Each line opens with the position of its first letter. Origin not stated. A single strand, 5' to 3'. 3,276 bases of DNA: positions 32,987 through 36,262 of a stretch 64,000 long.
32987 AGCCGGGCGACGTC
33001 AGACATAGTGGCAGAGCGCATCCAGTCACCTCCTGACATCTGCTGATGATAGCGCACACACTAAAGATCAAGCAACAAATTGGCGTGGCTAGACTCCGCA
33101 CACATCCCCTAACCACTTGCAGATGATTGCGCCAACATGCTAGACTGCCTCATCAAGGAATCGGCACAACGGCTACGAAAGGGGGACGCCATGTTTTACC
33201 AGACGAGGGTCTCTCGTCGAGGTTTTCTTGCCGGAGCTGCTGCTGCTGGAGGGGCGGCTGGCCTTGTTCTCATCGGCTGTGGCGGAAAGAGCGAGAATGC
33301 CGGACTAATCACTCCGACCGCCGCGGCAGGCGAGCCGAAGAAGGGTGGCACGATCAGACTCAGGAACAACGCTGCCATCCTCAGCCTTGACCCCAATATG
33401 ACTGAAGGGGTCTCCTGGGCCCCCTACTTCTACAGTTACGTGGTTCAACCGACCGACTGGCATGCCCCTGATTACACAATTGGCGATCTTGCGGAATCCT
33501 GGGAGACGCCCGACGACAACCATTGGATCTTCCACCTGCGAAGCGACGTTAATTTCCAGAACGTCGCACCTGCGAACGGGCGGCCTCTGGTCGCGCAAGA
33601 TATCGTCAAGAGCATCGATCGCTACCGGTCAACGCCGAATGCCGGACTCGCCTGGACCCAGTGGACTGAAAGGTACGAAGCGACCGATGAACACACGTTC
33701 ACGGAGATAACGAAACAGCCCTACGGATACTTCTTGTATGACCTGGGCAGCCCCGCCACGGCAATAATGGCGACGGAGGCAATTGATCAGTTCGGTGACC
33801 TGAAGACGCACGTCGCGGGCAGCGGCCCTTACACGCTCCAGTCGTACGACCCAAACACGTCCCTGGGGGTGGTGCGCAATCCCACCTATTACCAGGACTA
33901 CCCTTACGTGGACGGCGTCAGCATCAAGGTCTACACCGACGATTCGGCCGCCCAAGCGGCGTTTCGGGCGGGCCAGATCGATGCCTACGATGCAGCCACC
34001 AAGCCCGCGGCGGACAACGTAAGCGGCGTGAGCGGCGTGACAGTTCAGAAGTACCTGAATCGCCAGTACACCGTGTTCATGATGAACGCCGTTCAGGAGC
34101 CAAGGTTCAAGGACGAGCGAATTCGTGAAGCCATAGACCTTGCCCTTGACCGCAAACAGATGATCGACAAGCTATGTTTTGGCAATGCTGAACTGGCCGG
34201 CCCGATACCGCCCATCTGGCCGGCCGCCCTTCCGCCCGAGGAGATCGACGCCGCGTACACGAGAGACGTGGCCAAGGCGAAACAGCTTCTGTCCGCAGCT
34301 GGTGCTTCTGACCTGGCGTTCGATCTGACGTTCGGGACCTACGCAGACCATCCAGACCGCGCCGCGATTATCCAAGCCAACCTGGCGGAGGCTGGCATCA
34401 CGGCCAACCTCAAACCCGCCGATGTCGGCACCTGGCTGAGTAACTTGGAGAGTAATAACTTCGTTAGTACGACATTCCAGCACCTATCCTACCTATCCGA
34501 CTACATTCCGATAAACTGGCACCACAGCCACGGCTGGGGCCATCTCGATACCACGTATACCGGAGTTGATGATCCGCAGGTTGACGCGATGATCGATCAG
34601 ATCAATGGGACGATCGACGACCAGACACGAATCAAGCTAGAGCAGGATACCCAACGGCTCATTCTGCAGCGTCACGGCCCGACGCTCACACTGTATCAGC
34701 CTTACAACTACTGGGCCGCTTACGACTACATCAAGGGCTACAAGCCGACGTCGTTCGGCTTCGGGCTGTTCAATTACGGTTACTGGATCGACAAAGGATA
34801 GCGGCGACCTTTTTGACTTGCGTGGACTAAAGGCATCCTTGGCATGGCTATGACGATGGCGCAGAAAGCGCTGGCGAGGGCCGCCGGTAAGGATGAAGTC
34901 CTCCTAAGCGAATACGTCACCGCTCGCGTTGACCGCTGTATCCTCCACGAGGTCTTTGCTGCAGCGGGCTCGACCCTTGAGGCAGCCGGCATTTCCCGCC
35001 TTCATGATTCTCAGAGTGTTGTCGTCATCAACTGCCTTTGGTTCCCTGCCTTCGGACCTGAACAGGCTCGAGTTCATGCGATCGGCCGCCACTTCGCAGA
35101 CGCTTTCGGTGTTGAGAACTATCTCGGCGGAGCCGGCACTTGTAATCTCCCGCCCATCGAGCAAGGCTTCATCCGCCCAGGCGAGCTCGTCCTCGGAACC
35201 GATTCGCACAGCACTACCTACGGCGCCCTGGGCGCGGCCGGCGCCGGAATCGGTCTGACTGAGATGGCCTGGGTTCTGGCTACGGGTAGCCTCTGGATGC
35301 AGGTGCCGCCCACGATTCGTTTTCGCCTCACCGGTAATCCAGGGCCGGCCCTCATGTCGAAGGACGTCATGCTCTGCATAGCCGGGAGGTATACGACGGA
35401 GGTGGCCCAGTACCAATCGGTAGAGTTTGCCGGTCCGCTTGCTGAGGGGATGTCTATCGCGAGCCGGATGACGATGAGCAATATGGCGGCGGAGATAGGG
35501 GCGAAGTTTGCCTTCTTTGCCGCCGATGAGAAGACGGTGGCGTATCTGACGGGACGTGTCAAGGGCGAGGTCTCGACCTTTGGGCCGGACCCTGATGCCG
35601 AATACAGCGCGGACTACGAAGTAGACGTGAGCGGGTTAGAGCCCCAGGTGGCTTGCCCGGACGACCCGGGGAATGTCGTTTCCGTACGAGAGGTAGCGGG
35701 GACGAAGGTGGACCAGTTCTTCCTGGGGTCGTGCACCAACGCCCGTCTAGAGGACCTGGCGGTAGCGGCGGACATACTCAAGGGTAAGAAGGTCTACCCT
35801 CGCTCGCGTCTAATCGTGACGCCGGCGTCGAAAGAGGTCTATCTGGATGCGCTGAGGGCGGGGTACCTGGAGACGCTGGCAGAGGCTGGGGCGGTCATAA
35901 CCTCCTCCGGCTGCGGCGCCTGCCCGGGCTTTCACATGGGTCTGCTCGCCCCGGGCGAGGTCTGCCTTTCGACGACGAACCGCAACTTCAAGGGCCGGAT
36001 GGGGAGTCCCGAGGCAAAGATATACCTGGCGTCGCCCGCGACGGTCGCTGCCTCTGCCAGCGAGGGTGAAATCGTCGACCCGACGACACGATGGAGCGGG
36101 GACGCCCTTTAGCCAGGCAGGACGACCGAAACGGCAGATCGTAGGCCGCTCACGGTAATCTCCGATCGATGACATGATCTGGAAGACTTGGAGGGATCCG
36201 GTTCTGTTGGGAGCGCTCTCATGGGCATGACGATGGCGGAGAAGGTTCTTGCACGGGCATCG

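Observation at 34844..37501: Tandem LeuC-like genes: near-identical 917-bp core, divergent N-termini, copy 1 lacking catalytic DH and HQ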

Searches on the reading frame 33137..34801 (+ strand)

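Call 4: search_protein_families(library=ncbifam, proteins=[window:33137-34801:+])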
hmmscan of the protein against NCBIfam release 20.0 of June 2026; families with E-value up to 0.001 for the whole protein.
window:33137-34801:+ (554 aa): 12 families
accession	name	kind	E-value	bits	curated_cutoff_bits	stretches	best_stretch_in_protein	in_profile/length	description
NF045468.1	Opp5A_nikA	equivalog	2.1e-40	138.7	600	1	118-541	61-478/488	nickel ABC transporter substrate-binding protein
TIGR02294.1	nickel_nikA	equivalog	6.2e-26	91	393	1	117-443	51-394/501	nickel ABC transporter substrate-binding protein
NF045467.1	Opp4A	equivalog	2e-24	85.8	650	1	222-438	203-446/556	oligopeptide ABC transporter substrate-binding protein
NF011684.0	PRK15104.1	equivalog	4.9e-21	75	947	2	181-441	163-431/543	oligopeptide ABC transporter substrate-binding protein OppA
NF011942.0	PRK15413.1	equivalog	2.5e-20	72.7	594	1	118-511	75-473/512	glutathione ABC transporter substrate-binding protein GsiB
NF011689.0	PRK15109.1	equivalog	2.6e-19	69.3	560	1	115-541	80-529/547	ABC transporter substrate-binding protein SapA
TIGR04028.1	SBP_KPN_01854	hypoth_equivalog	5.8e-17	61.4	468.5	1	118-549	48-506/509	TIGR04028 family ABC transporter substrate-binding protein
NF043070.1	DppA_dipep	equivalog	7.7e-13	47.8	1005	1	117-436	77-420/535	dipeptide ABC transporter periplasmic-binding protein DppA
NF007287.0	PRK09755.1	equivalog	4.2e-12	45.7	1098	1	119-546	81-520/535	ABC transporter substrate-binding protein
NF047575.1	opine_bind_CntA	exception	2.5e-10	39.6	800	1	117-352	80-323/535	staphylopine-dependent metal ABC transporter substrate-binding lipoprotein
NF010149.0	PRK13626.1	equivalog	4.2e-07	29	476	1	116-271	166-309/552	HTH-type transcriptional regulator SgrR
TIGR01409.1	TAT_signal_seq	domain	5.8e-05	23.3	16.7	1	25-45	1-21/29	twin-arginine translocation signal domain-containing protein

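Call 5: search_protein_families(library=pfam, proteins=[window:33137-34801:+])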
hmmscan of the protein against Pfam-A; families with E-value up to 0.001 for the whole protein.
window:33137-34801:+ (554 aa): 1 family
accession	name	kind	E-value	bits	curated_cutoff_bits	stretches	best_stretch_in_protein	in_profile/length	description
PF00496.27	SBP_bac_5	-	3.5e-66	224.3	32.4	1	116-443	4-340/368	Bacterial extracellular solute-binding proteins, family 5 Middle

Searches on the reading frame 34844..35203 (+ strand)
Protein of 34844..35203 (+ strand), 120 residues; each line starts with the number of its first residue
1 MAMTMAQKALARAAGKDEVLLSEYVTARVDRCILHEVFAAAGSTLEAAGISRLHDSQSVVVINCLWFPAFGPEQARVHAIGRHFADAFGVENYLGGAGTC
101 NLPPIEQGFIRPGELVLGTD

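Call 20: search_protein_representatives(protein=window:34844-35203:+)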
Query: 120 residues. Proteins with E-value up to 0.001 (for the whole library): 249; up to 1e-10: 20; up to 1e-30: 0. The best 150 are listed.
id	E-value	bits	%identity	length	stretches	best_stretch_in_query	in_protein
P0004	1.5e-25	105.7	49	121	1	1-118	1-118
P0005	1.3e-24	102.8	49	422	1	1-120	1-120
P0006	3.8e-22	94.8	44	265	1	3-120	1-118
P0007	5.1e-17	78.3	39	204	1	5-120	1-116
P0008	8.6e-16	74.3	39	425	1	2-120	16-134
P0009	4.9e-15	71.9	41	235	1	1-120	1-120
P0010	4.9e-15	71.9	40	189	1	1-120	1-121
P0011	5.6e-15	71.7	42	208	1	1-120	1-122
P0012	3.3e-14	69.2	38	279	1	1-120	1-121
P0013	4.8e-14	68.7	41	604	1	3-120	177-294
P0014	8.3e-14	67.9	37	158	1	1-120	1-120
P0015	1.9e-13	66.7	39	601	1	5-120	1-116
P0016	1.3e-12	64.1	38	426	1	1-120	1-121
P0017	1.8e-12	63.6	36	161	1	4-120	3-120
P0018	6.9e-12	61.7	37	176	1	3-120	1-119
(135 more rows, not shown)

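Call 24: find_encoding_contigs(protein=P0013, flank=8000, max_places=4)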
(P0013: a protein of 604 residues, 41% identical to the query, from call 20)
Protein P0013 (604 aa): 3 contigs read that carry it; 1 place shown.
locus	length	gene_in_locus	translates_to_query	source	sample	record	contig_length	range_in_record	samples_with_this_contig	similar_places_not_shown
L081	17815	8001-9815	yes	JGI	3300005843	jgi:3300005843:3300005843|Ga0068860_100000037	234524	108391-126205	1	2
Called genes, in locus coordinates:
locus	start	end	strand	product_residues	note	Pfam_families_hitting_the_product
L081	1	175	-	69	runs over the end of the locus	PF00313:CSD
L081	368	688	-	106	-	PF03992:ABM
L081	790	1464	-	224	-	-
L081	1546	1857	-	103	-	PF03831:YjdM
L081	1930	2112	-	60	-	PF12244:DUF3606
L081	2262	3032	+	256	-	PF20901:Sf6_terminase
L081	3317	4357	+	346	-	PF00753:Lactamase_B, PF00581:Rhodanese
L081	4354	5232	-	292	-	PF00106:adh_short, PF08659:KR, PF13561:adh_short_C2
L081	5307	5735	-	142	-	PF07885:Ion_trans_2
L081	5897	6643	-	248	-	PF20772:TACO1_YebC_N, PF01709:Transcrip_reg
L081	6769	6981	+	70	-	-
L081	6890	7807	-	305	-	PF13560:HTH_31, PF17765:MLTR_LBD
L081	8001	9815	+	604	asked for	PF00694:Aconitase_C, PF00330:Aconitase, PF28406:AcnX_3rd (faint)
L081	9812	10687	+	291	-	PF13714:PEP_mutase, PF00463:ICL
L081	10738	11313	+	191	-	PF00857:Isochorismatase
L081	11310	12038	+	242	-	PF00561:Abhydrolase_1, PF12146:Hydrolase_4, PF12697:Abhydrolase_6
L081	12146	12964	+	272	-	PF00106:adh_short, PF08659:KR, PF13561:adh_short_C2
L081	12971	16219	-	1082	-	-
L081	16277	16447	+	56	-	-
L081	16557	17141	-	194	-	PF00300:His_Phos_1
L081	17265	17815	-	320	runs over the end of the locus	PF08240:ADH_N, PF00107:ADH_zinc_N, PF13602:ADH_zinc_N_2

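Call 52: find_homologous_proteins(query=P0013, region=175-300)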
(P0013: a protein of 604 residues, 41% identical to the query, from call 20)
Query P0013, residues 175-300 (126 aa): 1970 proteins with E <= 0.001 among 4375 candidates; the best 120 are listed.
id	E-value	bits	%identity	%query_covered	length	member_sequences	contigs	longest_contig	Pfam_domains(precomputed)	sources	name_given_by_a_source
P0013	1.6e-75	269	100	100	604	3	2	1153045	PF28406.1,PF00694.26,PF00330.26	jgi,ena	-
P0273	1.5e-68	246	89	100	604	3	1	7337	PF00694.26,PF00330.26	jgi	-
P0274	6.8e-59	215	81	100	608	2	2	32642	PF00694.26,PF00330.26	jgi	jgi:3-isopropylmalate/(R)-2-methylmalate dehydratase large subunit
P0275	5.1e-51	190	70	100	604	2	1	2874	PF28406.1,PF00694.26,PF00330.26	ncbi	-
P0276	2.8e-48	181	65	100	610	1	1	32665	PF00694.26,PF00330.26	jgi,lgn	jgi:3-isopropylmalate/(R)-2-methylmalate dehydratase large subunit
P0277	3.3e-46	174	65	100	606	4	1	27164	PF00694.26,PF00330.26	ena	-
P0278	4.6e-44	167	61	100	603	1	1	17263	PF00694.26,PF00330.26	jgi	jgi:3-isopropylmalate/(R)-2-methylmalate dehydratase large subunit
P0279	2.7e-33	132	56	98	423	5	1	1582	PF00330.26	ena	-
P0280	7.8e-33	131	52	98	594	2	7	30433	PF28406.1,PF00694.26,PF00330.26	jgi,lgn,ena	-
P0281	1.1e-32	130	52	100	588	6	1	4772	PF28406.1,PF00694.26,PF00330.26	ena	-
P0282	1.8e-31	127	51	98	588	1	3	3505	PF00694.26,PF00330.26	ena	-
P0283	2.7e-27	113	49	98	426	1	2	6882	PF28406.1,PF00330.26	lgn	-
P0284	5.8e-27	112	48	99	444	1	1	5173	PF00330.26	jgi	jgi:3-isopropylmalate/(R)-2-methylmalate dehydratase large subunit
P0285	4.2e-24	103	48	98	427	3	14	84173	PF28406.1,PF00330.26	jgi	jgi:homoaconitate hydratase family protein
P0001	4.3e-18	83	44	98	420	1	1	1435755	PF00330.26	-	-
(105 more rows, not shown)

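Call 60: search_protein_families(library=ncbifam, proteins=[P0013, P0280, L081:9812-10687:+, L081:10738-11313:+, L081:11310-12038:+], max_evalue=1e-10)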
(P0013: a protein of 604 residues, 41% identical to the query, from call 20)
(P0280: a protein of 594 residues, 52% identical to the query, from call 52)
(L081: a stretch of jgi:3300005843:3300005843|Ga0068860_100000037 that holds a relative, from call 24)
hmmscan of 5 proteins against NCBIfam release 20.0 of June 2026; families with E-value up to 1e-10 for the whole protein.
P0013 (604 aa): 26 families (the best 25 are shown)
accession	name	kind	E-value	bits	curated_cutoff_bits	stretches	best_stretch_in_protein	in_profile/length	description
NF001614.1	PRK00402.1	subfamily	1.3e-143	478.6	385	1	177-588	1-415/415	aconitase/3-isopropylmalate dehydratase large subunit family protein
TIGR01343.1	hacA_fam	subfamily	2.8e-132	441.2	385.7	1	178-588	1-412/412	homoaconitate hydratase family protein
TIGR02086.1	IPMI_arch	subfamily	8.6e-131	436.4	410.15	1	177-589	1-411/411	3-isopropylmalate dehydratase/homoaconitate hydratase family large subunit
TIGR02083.1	LEU2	equivalog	2.8e-113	379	610.65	1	178-589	2-418/419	3-isopropylmalate dehydratase large subunit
NF040615.1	HacA_Meth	equivalog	6.9e-103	344.6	550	1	178-586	2-417/419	homoaconitase large subunit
NF005558.0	PRK07229.1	equivalog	8.4e-95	318.7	612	1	176-590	2-415/647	aconitate hydratase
TIGR00139.1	h_aconitase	equivalog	2.7e-82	277.3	529.9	3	419-595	276-463/709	homoaconitase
TIGR01342.1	acon_putative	hypoth_equivalog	2.5e-79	267.2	719.15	1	252-590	75-412/655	putative aconitate hydratase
NF009116.0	PRK12466.1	subfamily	5.1e-79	266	531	2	232-455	65-303/472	3-isopropylmalate dehydratase large subunit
NF004016.0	PRK05478.1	subfamily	6.8e-68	229.3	510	2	236-450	68-296/468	3-isopropylmalate dehydratase large subunit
TIGR00170.1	leuC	equivalog_domain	2.7e-56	191.1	560.25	2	460-590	336-466/466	3-isopropylmalate dehydratase large subunit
TIGR02087.1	LEUD_arch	subfamily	5.8e-41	139.8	108.95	1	6-156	1-154/157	LeuD/DmdB family oxidoreductase small subunit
TIGR01340.1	aconitase_mito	equivalog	4.6e-39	134.4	825.35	1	258-584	120-472/745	aconitate hydratase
NF006690.0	PRK09238.1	equivalog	5.9e-36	123.8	782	1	421-592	650-819/852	bifunctional aconitate hydratase 2/2-methylisocitrate dehydratase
NF040625.1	HacB2_Meth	equivalog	1.9e-35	121.7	230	1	1-154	1-154/161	homoaconitase small subunit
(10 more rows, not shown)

P0280 (594 aa): 25 families
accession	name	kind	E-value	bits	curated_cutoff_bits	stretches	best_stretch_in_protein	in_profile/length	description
NF001614.1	PRK00402.1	subfamily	2.8e-150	500.6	385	1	175-585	1-414/415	aconitase/3-isopropylmalate dehydratase large subunit family protein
TIGR01343.1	hacA_fam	subfamily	1.3e-146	488.4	385.7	1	176-585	1-411/412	homoaconitate hydratase family protein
TIGR02086.1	IPMI_arch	subfamily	4.6e-136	453.8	410.15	1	175-585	1-409/411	3-isopropylmalate dehydratase/homoaconitate hydratase family large subunit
TIGR02083.1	LEU2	equivalog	7.7e-123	410.5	610.65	1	176-585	2-416/419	3-isopropylmalate dehydratase large subunit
NF040615.1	HacA_Meth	equivalog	5.7e-112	374.5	550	1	176-584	2-417/419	homoaconitase large subunit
NF005558.0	PRK07229.1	equivalog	2.7e-99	333.5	612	1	175-586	3-413/647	aconitate hydratase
NF009116.0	PRK12466.1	subfamily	4.6e-87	292.5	531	2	242-455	78-305/472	3-isopropylmalate dehydratase large subunit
TIGR01342.1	acon_putative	hypoth_equivalog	2e-86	290.6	719.15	1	241-586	66-410/655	putative aconitate hydratase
NF004016.0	PRK05478.1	subfamily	1e-78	265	510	2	455-585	334-463/468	3-isopropylmalate dehydratase large subunit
TIGR00139.1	h_aconitase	equivalog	1.2e-74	252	529.9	2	421-588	280-457/709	homoaconitase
TIGR00170.1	leuC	equivalog_domain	2.8e-69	233.9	560.25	2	268-455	104-302/466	3-isopropylmalate dehydratase large subunit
TIGR01340.1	aconitase_mito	equivalog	1e-46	159.6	825.35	1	259-583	123-473/745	aconitate hydratase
NF006690.0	PRK09238.1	equivalog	4e-45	154.1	782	2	418-588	649-817/852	bifunctional aconitate hydratase 2/2-methylisocitrate dehydratase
NF009520.0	PRK12881.1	subfamily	1.1e-37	129.2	905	1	286-459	205-391/893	aconitate hydratase AcnA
NF006757.0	PRK09277.1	subfamily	3.5e-35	121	686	1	274-457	191-389/888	aconitate hydratase AcnA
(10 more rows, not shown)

L081:9812-10687:+ (291 aa): 8 families
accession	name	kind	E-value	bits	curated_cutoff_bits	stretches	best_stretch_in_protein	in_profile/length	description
TIGR02317.1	prpB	equivalog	8.1e-86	287.7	354.4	1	8-278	2-268/285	methylisocitrate lyase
NF008455.0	PRK11320.1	equivalog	3.4e-79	266.1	353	1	4-276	4-273/295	methylisocitrate lyase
TIGR02319.1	CPEP_Pphonmut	equivalog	1.6e-65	221.2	420.05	1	12-260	9-257/294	carboxyvinyl-carboxyphosphonate phosphorylmutase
TIGR02320.1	PEP_mutase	equivalog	1.6e-39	135.6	319.55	1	11-276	1-279/284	phosphoenolpyruvate mutase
TIGR02321.1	Pphn_pyruv_hyd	equivalog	5e-32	111.2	374.4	1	23-283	19-282/290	phosphonopyruvate hydrolase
NF011645.0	PRK15063.1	equivalog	5.7e-20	71.6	562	1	81-173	148-243/430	isocitrate lyase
TIGR01346.1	isocit_lyase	equivalog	2.2e-19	69.3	275.9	1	81-182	151-255/527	isocitrate lyase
NF005074.0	PRK06498.1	equivalog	1.3e-16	60.4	446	1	81-163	179-265/531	isocitrate lyase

L081:10738-11313:+ (191 aa): 3 families
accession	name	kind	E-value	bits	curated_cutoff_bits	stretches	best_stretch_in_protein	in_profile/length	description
NF008517.0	PRK11440.1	equivalog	1.7e-22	80.3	195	1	6-187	6-186/188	hydrolase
NF050097.1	BiurAmidohydBiuH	equivalog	2e-21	76.5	370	1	30-170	49-199/221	biuret amidohydrolase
TIGR03614.1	RutB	equivalog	2.8e-14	53.3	377.95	1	86-163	115-192/226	pyrimidine utilization protein B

L081:11310-12038:+ (242 aa): 1 family
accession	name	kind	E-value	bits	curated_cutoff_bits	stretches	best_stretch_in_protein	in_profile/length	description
NF011457.0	PRK14875.1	equivalog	3.4e-11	42.7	307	1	5-104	132-229/372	acetoin dehydrogenase dihydrolipoyllysine-residue acetyltransferase subunit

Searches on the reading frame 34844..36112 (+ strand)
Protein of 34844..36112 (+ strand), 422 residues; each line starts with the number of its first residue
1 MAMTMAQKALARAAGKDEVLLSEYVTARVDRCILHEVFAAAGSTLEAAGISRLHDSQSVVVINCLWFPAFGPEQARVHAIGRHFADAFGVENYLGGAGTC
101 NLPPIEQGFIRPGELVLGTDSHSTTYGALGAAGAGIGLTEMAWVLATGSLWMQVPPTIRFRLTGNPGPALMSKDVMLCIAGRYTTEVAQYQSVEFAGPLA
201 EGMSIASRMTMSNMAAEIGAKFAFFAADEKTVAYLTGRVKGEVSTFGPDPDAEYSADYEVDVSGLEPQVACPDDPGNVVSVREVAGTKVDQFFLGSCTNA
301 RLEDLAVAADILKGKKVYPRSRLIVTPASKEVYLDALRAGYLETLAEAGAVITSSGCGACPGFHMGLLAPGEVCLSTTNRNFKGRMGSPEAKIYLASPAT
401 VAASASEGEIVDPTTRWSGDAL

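Call 4: search_protein_families(library=ncbifam, proteins=[window:34844-36112:+])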
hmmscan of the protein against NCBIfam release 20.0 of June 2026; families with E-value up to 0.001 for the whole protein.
window:34844-36112:+ (422 aa): 19 families
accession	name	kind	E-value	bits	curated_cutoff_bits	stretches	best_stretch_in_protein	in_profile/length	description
NF001614.1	PRK00402.1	subfamily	7.3e-143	476.2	385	1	3-413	1-414/415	aconitase/3-isopropylmalate dehydratase large subunit family protein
TIGR01343.1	hacA_fam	subfamily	3.4e-131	437.6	385.7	1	4-413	1-411/412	homoaconitate hydratase family protein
TIGR02086.1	IPMI_arch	subfamily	4.4e-130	434.1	410.15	1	3-414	1-410/411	3-isopropylmalate dehydratase/homoaconitate hydratase family large subunit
TIGR02083.1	LEU2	equivalog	2.4e-117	392.4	610.65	1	3-414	1-417/419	3-isopropylmalate dehydratase large subunit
NF040615.1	HacA_Meth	equivalog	1e-108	363.8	550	1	3-412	1-417/419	homoaconitase large subunit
NF005558.0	PRK07229.1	equivalog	8.9e-89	298.8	612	1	1-415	1-414/647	aconitate hydratase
NF009116.0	PRK12466.1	subfamily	1.8e-79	267.5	531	2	106-283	117-305/472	3-isopropylmalate dehydratase large subunit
TIGR01342.1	acon_putative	hypoth_equivalog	8.1e-74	249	719.15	1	78-414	75-410/655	putative aconitate hydratase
NF004016.0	PRK05478.1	subfamily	3.6e-72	243.4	510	2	106-283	115-303/468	3-isopropylmalate dehydratase large subunit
TIGR00139.1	h_aconitase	equivalog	1e-66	225.8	529.9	2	249-416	280-457/709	homoaconitase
TIGR00170.1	leuC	equivalog_domain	5.5e-61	206.6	560.25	2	106-283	114-302/466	3-isopropylmalate dehydratase large subunit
TIGR01340.1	aconitase_mito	equivalog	4.2e-37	127.9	825.35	1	88-410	124-472/745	aconitate hydratase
NF006690.0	PRK09238.1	equivalog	4e-34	117.7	782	1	245-410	648-811/852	bifunctional aconitate hydratase 2/2-methylisocitrate dehydratase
NF008503.0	PRK11413.1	equivalog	5.7e-33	113.8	641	2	112-285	141-315/753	hydratase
NF009520.0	PRK12881.1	subfamily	2.6e-30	104.9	905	2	115-287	206-391/893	aconitate hydratase AcnA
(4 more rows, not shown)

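Call 5: search_protein_families(library=pfam, proteins=[window:34844-36112:+])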
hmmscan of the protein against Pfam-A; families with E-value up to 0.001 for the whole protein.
window:34844-36112:+ (422 aa): 2 families
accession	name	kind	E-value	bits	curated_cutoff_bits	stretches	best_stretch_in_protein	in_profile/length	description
PF00330.25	Aconitase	-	4.8e-89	299.9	28.7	2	83-284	92-306/463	Aconitase family (aconitate hydratase)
PF04412.18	AcnX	-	7e-05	22.1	31.5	1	286-357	288-357/400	Aconitase X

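Call 10: find_homologous_proteins(query=window:34844-36112:+, region=1-108)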
Query window:34844-36112:+, residues 1-108 (108 aa): 3 proteins with E <= 0.001 among 934 candidates.
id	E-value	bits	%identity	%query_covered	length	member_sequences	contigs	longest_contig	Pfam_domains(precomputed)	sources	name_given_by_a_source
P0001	7.0e-63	227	100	98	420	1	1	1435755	PF00330.26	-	-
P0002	1.6e-14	72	43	99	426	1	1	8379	PF00330.26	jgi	jgi:3-isopropylmalate/(R)-2-methylmalate dehydratase large subunit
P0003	6.2e-11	60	56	56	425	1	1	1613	PF00330.26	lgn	-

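Call 25: find_encoding_contigs(protein=P0002, flank=8000, max_places=4)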
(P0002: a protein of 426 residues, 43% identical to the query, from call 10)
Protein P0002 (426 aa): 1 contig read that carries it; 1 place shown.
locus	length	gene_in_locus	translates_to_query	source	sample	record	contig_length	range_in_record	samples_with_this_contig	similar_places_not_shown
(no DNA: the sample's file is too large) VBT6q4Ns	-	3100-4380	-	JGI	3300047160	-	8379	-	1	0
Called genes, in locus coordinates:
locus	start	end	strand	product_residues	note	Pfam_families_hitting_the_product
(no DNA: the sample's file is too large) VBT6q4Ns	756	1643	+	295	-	PF05853:BKACE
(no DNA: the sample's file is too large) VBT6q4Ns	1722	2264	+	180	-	PF03473:MOSC (weak)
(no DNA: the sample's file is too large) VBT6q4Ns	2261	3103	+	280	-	PF13714:PEP_mutase, PF00463:ICL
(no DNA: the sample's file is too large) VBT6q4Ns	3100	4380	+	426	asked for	PF00330:Aconitase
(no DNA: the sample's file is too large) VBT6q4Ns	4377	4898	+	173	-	PF00694:Aconitase_C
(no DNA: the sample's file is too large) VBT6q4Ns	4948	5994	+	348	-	PF00296:Bac_luciferase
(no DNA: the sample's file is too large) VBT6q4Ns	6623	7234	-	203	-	PF00174:Oxidored_molyb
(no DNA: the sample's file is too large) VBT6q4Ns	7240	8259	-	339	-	PF01370:Epimerase, PF16363:GDP_Man_Dehyd (weak), PF07993:NAD_binding_4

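Call 72: predict_structure(alignment_id=A2)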
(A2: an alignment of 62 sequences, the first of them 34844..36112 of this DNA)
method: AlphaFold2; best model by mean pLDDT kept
length: 422 residues; sequences in the alignment: 62
mean_pLDDT: 96.0   pTM: 0.94
mean pLDDT of the five models: 96.0, 96.0, 95.7, 94.9, 94.6
residues with pLDDT >= 90: 390; 70-90: 31; 50-70: 1; < 50: 0
segments of 3 or more residues with pLDDT < 50: none
pLDDT, mean of each block of 10 residues (from residue 1): 96 98 98 97 97 97 92 96 98 94 96 97 97 97 98 98 96 98 97 98 97 98 98 96 96 97 98 97 98 92 98 98 96 98 98 87 83 95 90 97 98 92 84
secondary structure, 60 per line:
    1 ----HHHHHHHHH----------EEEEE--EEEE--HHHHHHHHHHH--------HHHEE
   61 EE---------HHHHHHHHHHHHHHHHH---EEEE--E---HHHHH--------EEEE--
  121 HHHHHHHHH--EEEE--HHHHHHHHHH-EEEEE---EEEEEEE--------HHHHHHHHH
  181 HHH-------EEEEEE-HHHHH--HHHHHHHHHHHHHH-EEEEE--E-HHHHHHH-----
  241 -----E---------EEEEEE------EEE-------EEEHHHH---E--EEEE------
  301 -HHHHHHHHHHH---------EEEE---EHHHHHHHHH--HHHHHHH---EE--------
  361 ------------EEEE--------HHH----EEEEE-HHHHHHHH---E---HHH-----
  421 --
elements in order: H5-13 E24-28 E31-34 H37-47 E59-62 H72-88 E92-95 H102-106 E115-118 H121-129 E132-135 H138-147 E149-153 E157-163 H172-183 E191-196 H198-202 H205-218 E220-224 H229-235 E256-261 E268-270 E278-280 H281-284 E291-294 H302-312 E322-325 H330-338 H341-347 E373-376 E392-396 H398-405
